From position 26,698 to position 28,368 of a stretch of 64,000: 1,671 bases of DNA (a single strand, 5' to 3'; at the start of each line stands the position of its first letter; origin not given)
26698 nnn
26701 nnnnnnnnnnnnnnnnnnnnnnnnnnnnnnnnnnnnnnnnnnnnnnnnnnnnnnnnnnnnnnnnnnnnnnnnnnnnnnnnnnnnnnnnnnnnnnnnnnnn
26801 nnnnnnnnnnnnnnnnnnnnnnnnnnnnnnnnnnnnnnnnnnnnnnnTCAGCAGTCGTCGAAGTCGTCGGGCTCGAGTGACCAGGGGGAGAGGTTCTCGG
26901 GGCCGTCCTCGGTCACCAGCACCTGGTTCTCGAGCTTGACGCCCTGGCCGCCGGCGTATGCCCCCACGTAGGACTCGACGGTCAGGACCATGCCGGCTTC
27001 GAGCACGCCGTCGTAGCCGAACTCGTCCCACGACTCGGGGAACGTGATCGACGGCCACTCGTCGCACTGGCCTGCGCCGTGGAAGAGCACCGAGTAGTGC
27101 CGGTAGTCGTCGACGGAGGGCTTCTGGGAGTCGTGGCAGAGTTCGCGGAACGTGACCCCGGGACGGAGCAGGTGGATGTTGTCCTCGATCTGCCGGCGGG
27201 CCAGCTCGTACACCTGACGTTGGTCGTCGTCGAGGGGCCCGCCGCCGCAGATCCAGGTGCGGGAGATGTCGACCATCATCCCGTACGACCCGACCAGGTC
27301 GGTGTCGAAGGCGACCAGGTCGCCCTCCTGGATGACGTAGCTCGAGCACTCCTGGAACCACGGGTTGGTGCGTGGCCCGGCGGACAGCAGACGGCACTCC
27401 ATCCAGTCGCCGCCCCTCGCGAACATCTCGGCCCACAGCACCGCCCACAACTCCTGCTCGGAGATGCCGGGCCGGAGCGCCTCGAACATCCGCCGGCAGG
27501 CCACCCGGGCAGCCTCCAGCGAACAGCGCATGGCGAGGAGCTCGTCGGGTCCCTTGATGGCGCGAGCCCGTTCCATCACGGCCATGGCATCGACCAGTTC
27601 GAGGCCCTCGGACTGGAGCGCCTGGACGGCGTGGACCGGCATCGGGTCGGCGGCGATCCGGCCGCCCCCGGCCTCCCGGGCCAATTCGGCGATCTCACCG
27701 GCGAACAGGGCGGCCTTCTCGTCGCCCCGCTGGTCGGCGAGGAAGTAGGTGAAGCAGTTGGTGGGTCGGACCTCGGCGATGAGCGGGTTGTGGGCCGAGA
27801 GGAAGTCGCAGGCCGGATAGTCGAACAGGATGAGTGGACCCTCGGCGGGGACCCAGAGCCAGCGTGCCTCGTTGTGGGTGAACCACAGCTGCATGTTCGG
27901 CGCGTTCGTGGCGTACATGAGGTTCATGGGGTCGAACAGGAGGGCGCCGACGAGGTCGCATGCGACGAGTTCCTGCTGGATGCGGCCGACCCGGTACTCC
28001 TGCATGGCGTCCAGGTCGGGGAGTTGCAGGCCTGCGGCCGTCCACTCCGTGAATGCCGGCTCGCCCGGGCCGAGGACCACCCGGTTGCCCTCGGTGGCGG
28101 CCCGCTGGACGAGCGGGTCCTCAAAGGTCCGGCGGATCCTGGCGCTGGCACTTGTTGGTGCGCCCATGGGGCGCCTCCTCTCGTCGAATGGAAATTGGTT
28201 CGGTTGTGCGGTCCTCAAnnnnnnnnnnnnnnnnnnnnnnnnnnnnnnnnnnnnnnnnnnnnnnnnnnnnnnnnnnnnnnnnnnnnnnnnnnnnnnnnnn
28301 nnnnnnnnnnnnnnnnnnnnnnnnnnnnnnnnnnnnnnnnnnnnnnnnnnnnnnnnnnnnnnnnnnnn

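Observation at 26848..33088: Translationally coupled IclR / MttB-family / DMGDH-like / DddP-like operon: candidate methylated-osmolyte catabolic module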

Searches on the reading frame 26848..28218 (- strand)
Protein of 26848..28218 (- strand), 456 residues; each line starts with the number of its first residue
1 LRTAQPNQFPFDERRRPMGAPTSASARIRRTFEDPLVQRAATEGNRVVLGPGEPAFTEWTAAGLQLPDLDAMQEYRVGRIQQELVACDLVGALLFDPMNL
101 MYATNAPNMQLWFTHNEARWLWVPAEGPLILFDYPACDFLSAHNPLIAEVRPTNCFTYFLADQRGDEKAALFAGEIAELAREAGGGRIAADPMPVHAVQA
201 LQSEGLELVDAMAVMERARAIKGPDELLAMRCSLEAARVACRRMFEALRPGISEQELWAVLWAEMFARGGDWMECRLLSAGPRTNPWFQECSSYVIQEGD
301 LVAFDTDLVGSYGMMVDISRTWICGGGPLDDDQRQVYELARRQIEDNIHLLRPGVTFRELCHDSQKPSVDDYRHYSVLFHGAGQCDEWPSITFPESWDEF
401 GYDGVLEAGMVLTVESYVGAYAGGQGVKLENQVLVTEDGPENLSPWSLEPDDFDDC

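Call 8: search_protein_families(library=pfam, proteins=[window:26848-28218:-], max_evalue=0.01)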
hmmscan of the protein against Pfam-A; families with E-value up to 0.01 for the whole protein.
window:26848-28218:- (456 aa): 2 families
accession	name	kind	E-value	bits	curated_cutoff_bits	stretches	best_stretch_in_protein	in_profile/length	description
PF00557.29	Peptidase_M24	-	1.3e-31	110.5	23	1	230-437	3-208/208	Metallopeptidase family M24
PF01321.24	Creatinase_N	-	7.7e-06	26.9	22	1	76-221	1-128/128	Creatinase/Prolidase N-terminal domain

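Call 9: search_protein_families(library=ncbifam, proteins=[window:26848-28218:-], max_evalue=0.01)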
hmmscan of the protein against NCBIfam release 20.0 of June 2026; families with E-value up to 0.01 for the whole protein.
window:26848-28218:- (456 aa): 9 families
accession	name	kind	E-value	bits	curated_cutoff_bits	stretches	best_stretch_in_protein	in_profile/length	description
NF043017.1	DimsulpropLyDddP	equivalog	2.7e-130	435.1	600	1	36-446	18-436/443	dimethylsulfonioproprionate lyase DddP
NF038259.1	ectoine_DoeA_2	exception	9.6e-15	54.2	575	1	206-443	138-376/386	ectoine hydrolase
NF008131.0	PRK10879.1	equivalog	1.5e-13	50.4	465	1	207-364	159-315/438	Xaa-Pro aminopeptidase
NF040821.1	dipep_PepQ_Arch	equivalog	2e-12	46.8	630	1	207-443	110-338/346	Xaa-Pro dipeptidase PepQ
NF011174.0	PRK14576.1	subfamily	7e-12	44.9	487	1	203-444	159-395/405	putative endopeptidase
NF007310.0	PRK09795.1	equivalog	1.1e-10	40.9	393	1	213-443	119-348/361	aminopeptidase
NF011720.0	PRK15173.1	subfamily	1.3e-09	37.6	420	1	206-444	100-333/343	peptidase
NF011173.0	PRK14575.1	equivalog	1.6e-09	37.2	850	1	206-444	163-396/406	putative peptidase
TIGR00500.1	met_pdase_I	equivalog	7.9e-06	25.5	171.35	1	293-425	81-210/247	type I methionyl aminopeptidase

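Call 16: search_solved_structures(query=window:26848-28167:-, max_evalue=0.00001, show_alignments=2)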
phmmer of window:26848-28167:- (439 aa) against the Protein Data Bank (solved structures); distinct sequences matched with E-value up to 0.00001: 31.
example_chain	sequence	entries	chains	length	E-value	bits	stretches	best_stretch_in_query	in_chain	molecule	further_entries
4rzy_A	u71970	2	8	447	1.6e-111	376.1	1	25-430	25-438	Peptidase M24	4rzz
4s01_A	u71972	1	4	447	7.7e-111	373.9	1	25-430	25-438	Peptidase M24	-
4s00_A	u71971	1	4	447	2e-110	372.5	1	25-430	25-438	Peptidase M24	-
4b28_A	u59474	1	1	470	2.4e-105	355.8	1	24-433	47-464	METALLOPEPTIDASE, FAMILY M24, PUTATIVE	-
5giu_A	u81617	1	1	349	1.6e-15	59.7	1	192-428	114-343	Proline dipeptidase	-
5cdl_A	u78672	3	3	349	1.6e-15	59.7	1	192-428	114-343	Proline dipeptidase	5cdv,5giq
1pv9_A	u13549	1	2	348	7.1e-14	54.3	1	197-427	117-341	Xaa-Pro dipeptidase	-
3q6d_A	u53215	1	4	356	7.2e-13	50.9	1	152-426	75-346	Proline dipeptidase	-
2bwv_A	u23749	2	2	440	9.7e-13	50.5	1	191-429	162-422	AMINOPEPTIDASE P | XAA-PRO AMINOPEPTIDASE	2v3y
1a16_A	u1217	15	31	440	9.8e-13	50.5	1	191-345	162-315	AMINOPEPTIDASE P | Xaa-Pro aminopeptidase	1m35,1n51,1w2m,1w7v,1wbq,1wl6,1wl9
1jaw_A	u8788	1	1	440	9.8e-13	50.5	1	191-345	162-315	AMINOPEPTIDASE P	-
2bwx_A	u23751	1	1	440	1e-12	50.4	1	191-345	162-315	AMINOPEPTIDASE P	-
2bww_A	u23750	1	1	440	1.1e-12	50.3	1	191-345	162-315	AMINOPEPTIDASE P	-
2bws_A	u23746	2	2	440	1.3e-12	50.1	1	191-345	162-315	XAA-PRO AMINOPEPTIDASE P | XAA-PRO AMINOPEPTIDASE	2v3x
1wy2_A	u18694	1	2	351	2.6e-12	49.1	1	197-427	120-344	Xaa-Pro dipeptidase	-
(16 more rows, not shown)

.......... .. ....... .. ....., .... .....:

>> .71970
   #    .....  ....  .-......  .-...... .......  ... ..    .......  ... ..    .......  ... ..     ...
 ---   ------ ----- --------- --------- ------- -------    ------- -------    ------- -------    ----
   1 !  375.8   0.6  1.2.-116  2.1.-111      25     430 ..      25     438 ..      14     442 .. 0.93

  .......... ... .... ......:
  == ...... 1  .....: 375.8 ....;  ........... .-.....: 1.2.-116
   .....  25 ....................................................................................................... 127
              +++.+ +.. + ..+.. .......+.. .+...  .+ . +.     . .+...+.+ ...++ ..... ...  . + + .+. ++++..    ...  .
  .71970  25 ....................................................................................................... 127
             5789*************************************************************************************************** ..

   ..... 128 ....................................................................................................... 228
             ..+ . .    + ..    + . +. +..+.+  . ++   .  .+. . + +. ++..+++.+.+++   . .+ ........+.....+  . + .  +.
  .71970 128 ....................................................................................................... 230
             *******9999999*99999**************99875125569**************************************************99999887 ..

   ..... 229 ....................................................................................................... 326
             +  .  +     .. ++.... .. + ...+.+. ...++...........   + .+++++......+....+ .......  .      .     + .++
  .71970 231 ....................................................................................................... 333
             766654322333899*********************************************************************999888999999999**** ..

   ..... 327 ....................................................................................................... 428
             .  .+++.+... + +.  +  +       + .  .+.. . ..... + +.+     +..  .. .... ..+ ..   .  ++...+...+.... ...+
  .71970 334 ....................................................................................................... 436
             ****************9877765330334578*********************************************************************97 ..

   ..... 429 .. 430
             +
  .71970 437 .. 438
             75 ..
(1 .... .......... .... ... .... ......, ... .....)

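Call 24: find_homologous_proteins(query=window:26848-28167:-, max_evalue=1e-30)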
Query window:26848-28167:- (439 aa): 7335 proteins with E <= 1e-30 among 8000 candidates; the best 120 are listed.
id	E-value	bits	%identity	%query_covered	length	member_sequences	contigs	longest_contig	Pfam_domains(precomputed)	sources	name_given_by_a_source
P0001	8.1e-239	811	79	100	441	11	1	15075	PF00557.30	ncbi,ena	-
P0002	5.5e-232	788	75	100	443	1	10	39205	PF00557.30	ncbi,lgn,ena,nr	ncbi:MAG: aminopeptidase P family protein [Actinobacteria bacterium]|nr:aminopeptidase P family prot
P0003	2.0e-219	747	95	78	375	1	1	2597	PF01321.25,PF00557.30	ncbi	-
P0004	1.4e-204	698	69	98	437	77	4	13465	PF01321.25,PF00557.30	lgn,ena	-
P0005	6.1e-202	689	69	99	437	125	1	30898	PF00557.30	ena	-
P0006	2.4e-201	687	68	99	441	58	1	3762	PF00557.30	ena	-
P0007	1.0e-194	665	66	98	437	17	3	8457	PF00557.30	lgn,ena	-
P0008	3.9e-191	653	64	98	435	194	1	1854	PF01321.25,PF00557.30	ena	-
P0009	3.4e-181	621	62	96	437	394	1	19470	PF00557.30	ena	-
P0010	4.9e-181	620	62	98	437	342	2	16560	PF00557.30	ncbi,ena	-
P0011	7.4e-181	620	62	96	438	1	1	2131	PF00557.30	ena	-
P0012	7.4e-180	616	63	97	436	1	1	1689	PF00557.30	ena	-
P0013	2.2e-178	611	62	96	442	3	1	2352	PF01321.25,PF00557.30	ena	-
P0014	2.4e-178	611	62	96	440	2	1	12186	PF01321.25,PF00557.30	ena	-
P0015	2.9e-178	611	63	96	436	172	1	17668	PF00557.30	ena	-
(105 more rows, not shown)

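Call 26: find_related_loci(query=A1, collection=genome_contigs, flank=10000)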
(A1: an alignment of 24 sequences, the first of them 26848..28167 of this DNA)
Query A1 (439 aa) in genome_contigs; peptide patterns used: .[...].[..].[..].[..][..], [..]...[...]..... (x = any residue, [..] = any of these).
599 stretches matched a pattern (row limit reached: there are more); 589 encode a relative of the query (tblastn E <= 1e-3); the best 80 are kept; 80 distinct loci.
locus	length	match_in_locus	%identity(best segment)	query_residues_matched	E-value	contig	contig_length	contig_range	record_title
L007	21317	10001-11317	75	1-437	0e+0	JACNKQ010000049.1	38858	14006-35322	MAG: Actinomycetota bacterium isolate NIOZ-UU63 NIOZ-UU_NODE_1048_length_38858_cov_17.473, whole genome shotgun sequence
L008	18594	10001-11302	68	1-436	0e+0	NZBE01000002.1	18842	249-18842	MAG: Acidimicrobiaceae bacterium isolate ARS1426 8964, whole genome shotgun sequence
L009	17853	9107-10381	63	15-437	0e+0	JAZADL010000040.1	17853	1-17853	MAG: Actinomycetota bacterium isolate XB_MAG727 DB_MAG727_0040, whole genome shotgun sequence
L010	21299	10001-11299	60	7-437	6e-180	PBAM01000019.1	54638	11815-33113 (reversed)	MAG: Acidimicrobiaceae bacterium isolate SP49 51202, whole genome shotgun sequence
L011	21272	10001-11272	62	16-437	5e-178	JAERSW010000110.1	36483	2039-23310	MAG: Acidimicrobiales bacterium isolate BH16 c_000000007285, whole genome shotgun sequence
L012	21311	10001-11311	53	2-432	3e-146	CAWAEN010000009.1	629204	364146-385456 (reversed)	MAG: uncultured Acidimicrobiia bacterium isolate MFD03551.bin.2.99 genome assembly, contig: contig_56491, whole genome s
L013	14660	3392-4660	51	12-432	2e-143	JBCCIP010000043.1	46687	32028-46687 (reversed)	MAG: Pseudomonadota bacterium isolate P01_B01_bin.93 k141_851094_length_46687_cov_14.5419, whole genome shotgun sequence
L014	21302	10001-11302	52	4-432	2e-141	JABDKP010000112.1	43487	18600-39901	MAG: Ilumatobacter sp. isolate SS_bin_52 k127_3350889, whole genome shotgun sequence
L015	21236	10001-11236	53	18-427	5e-140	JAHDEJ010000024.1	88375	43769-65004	MAG: Acidimicrobiales bacterium isolate MAG-179 RZ_715, whole genome shotgun sequence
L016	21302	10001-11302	51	1-431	1e-139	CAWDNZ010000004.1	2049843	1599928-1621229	MAG: uncultured Acidimicrobiales bacterium isolate MFD03551.bin.1.131 genome assembly, contig: contig_11226, whole genom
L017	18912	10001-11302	68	1-436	0e+0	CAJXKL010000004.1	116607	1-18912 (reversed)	MAG TPA_asm: uncultured Candidatus Microthrix sp. isolate SRR1509796_bin.8_MetaBAT_v2.12.1_MAG genome assembly, contig:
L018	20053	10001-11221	53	20-424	2e-138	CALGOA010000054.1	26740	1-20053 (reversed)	MAG: uncultured Acidimicrobiales bacterium isolate L4_Bin_METABAT__70_1 genome assembly, contig: c_000001842634, whole g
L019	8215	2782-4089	50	3-431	2e-138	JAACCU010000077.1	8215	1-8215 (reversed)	MAG: Actinomycetota bacterium isolate H12BWF_bin.29 H12bwf_k87_577026_1_8215, whole genome shotgun sequence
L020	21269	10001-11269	63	17-437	2e-176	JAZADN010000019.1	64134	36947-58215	MAG: Actinomycetota bacterium isolate XB_MAG729 DB_MAG729_0019, whole genome shotgun sequence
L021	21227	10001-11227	53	26-432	1e-136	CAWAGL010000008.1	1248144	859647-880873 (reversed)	MAG: uncultured Actinomycetota bacterium isolate MFD02581.bin.1.176 genome assembly, contig: contig_279, whole genome sh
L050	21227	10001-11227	52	24-429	4e-126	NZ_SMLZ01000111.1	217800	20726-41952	Roseibium denhamense strain JCM 10543 Contig_22, whole genome shotgun sequence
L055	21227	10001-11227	48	27-432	6e-126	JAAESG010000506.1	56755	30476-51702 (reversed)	MAG: Gammaproteobacteria bacterium isolate Ust_6 UstG_CONTIG3769987, whole genome shotgun sequence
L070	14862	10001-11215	49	28-429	2e-124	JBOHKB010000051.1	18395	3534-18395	MAG: Propylenella sp. isolate SC-S_metawrap_bin.43 k127_4408359, whole genome shotgun sequence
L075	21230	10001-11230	47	26-432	7e-124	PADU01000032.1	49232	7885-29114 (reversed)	MAG: SAR116 cluster bacterium isolate MED880 64444, whole genome shotgun sequence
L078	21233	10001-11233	48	26-432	1e-123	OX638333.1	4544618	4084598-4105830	MAG: uncultured Roseovarius sp. isolate 0960d9d8-4bad-4d80-bc08-db261909ad42 genome assembly, chromosome: 1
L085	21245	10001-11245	49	21-432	5e-123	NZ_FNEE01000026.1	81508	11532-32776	Mesorhizobium muleiense strain CGMCC 1.11022, whole genome shotgun sequence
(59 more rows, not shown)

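Call 37: search_protein_families(library=pfam, proteins=[L050:477-1529:+, L050:1673-3337:+, L050:3340-4386:-, L050:4590-5477:-, L050:11293-11895:-, L050:11926-12279:-, L050:12328-13248:-, L050:13558-14349:-, L050:14382-15308:-, L050:15659-16993:+], max_evalue=0.00001)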
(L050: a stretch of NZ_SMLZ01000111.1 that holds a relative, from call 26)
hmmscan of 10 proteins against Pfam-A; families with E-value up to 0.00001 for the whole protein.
L050:477-1529:+ (350 aa): 4 families
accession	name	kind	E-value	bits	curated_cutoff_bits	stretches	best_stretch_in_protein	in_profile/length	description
PF13531.11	SBP_bac_11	-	3.5e-24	86.3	25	1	53-304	4-226/227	Bacterial extracellular solute-binding protein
PF01547.30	SBP_bac_1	-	3.3e-20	73.7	26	1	61-297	9-307/307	Bacterial extracellular solute-binding protein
PF13343.11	SBP_bac_6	-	1e-19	71.4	24.6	1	101-329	2-240/245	Bacterial extracellular solute-binding protein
PF13416.11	SBP_bac_8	-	1.8e-19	71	27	1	65-318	2-272/279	Bacterial extracellular solute-binding protein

L050:1673-3337:+ (554 aa): 1 family
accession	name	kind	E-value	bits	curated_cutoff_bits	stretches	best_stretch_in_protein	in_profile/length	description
PF00528.27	BPD_transp_1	-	9.8e-25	87.8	26.4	2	65-263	1-183/184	Binding-protein-dependent transport system inner membrane component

L050:3340-4386:- (348 aa): 4 families
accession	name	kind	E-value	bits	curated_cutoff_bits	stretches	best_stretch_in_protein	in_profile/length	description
PF00005.33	ABC_tran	-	7.9e-32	111.2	25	1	18-165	1-137/137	ABC transporter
PF08402.16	TOBE_2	-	3.1e-07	30.8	21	1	279-339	1-67/76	TOBE domain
PF13304.12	AAA_21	-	4.6e-07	30.6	27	0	129-196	230-299/304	AAA domain, putative AbiEii toxin, Type IV TA system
PF02463.25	SMC_N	-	5.1e-06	26.5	40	0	128-207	128-208/220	RecF/RecN/SMC N terminal domain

L050:4590-5477:- (295 aa): 1 family
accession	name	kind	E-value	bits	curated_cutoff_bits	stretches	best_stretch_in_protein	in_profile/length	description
PF01636.29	APH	-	9.6e-08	32.5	23.2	1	20-213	3-211/239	Phosphotransferase enzyme family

L050:11293-11895:- (200 aa): 1 family
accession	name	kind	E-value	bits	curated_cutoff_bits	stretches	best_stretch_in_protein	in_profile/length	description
PF00571.33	CBS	-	6.2e-24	84.5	24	2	42-92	6-56/57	CBS domain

L050:11926-12279:- (117 aa): 0 families

L050:12328-13248:- (306 aa): 2 families
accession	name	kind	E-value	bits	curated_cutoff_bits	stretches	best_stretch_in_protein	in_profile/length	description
PF03466.25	LysR_substrate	-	1.2e-22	80.8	28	1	102-293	4-206/209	LysR substrate binding domain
PF00126.33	HTH_1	-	2e-19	69.7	26.6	1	19-77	2-60/60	Bacterial regulatory helix-turn-helix protein, lysR family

L050:13558-14349:- (263 aa): 1 family
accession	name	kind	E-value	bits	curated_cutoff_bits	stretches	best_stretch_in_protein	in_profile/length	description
PF12974.12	Phosphonate-bd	-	9.7e-23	81.2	27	1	77-244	77-242/242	ABC transporter, phosphonate, periplasmic substrate-binding protein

L050:14382-15308:- (308 aa): 1 family
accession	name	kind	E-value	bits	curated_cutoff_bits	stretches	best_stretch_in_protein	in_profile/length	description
PF00487.30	FA_desaturase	-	4.1e-32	112.4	29.7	1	35-274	2-251/253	Fatty acid desaturase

L050:15659-16993:+ (444 aa): 3 families
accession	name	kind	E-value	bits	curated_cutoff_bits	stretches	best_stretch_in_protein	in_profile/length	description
PF01266.30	DAO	-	4e-50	171.7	27.9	1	16-397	1-353/353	FAD dependent oxidoreductase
PF00890.30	FAD_binding_2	-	3.9e-06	26.8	20.4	0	16-58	1-43/414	FAD binding domain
PF13450.12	NAD_binding_8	-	5.5e-06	27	21.9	0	19-56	1-38/68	NAD(P)-binding Rossmann-like domain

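Call 38: search_protein_families(library=pfam, proteins=[L085:2103-3275:-, L085:3388-5256:-, L085:11271-12086:-, L085:12223-13329:+, L085:13379-14500:+, L085:14524-16092:-, L085:16388-17260:-, L070:1422-3140:-, L070:5050-5433:+, L070:7901-9019:-], max_evalue=0.00001)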
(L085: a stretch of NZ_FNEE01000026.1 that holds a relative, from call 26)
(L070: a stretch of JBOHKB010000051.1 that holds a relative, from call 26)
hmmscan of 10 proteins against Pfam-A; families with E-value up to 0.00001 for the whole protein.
L085:2103-3275:- (390 aa): 3 families
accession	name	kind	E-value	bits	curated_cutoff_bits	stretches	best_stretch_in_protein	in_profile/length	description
PF07690.21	MFS_1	-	1.7e-36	126.3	33.4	2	28-325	5-318/347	Major Facilitator Superfamily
PF12832.13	MFS_1_like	-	5e-10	39.4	25.2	1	10-159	203-354/373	MFS_1 like family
PF00083.30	Sugar_tr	-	6.3e-06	25.8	22.3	1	52-166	44-161/452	Sugar (and other) transporter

L085:3388-5256:- (622 aa): 1 family
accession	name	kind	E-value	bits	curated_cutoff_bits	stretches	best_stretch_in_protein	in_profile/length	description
PF13091.12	PLDc_2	-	4.7e-20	72.2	27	2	452-569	48-124/132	PLD-like domain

L085:11271-12086:- (271 aa): 1 family
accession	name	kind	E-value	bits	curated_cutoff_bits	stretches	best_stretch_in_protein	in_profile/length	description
PF12974.12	Phosphonate-bd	-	1e-14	55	27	1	149-267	94-213/242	ABC transporter, phosphonate, periplasmic substrate-binding protein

L085:12223-13329:+ (368 aa): 1 family
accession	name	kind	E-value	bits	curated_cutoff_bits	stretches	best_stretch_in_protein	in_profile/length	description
PF00589.27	Phage_integrase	-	1.3e-17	64.6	27.1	1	190-347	4-169/172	Phage integrase family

L085:13379-14500:+ (373 aa): 0 families

L085:14524-16092:- (522 aa): 1 family
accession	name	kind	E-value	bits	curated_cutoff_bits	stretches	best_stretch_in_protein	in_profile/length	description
PF05272.17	VapE-like_dom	-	1.3e-76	257.3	25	1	225-438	3-216/217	Virulence-associated protein E-like domain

L085:16388-17260:- (290 aa): 1 family
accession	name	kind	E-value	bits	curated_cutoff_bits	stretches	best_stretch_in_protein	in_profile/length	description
PF01807.25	Zn_ribbon_DnaG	-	4.1e-21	75.1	24.9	1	4-88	5-85/98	CHC2 zinc finger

L070:1422-3140:- (572 aa): 1 family
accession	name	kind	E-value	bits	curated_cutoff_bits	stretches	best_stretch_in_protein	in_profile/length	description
PF00496.27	SBP_bac_5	-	7.1e-69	233.1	32.4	1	117-465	3-341/368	Bacterial extracellular solute-binding proteins, family 5 Middle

L070:5050-5433:+ (127 aa): 1 family
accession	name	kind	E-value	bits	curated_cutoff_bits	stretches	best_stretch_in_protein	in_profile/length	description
PF01042.26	Ribonuc_L-PSP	-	6.9e-18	65.2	27.3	1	9-126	2-120/121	Endoribonuclease L-PSP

L070:7901-9019:- (372 aa): 1 family
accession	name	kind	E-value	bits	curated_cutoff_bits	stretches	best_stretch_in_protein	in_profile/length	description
PF00445.23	Ribonuclease_T2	-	6.5e-20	72.5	26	1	141-332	4-178/188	Ribonuclease T2 family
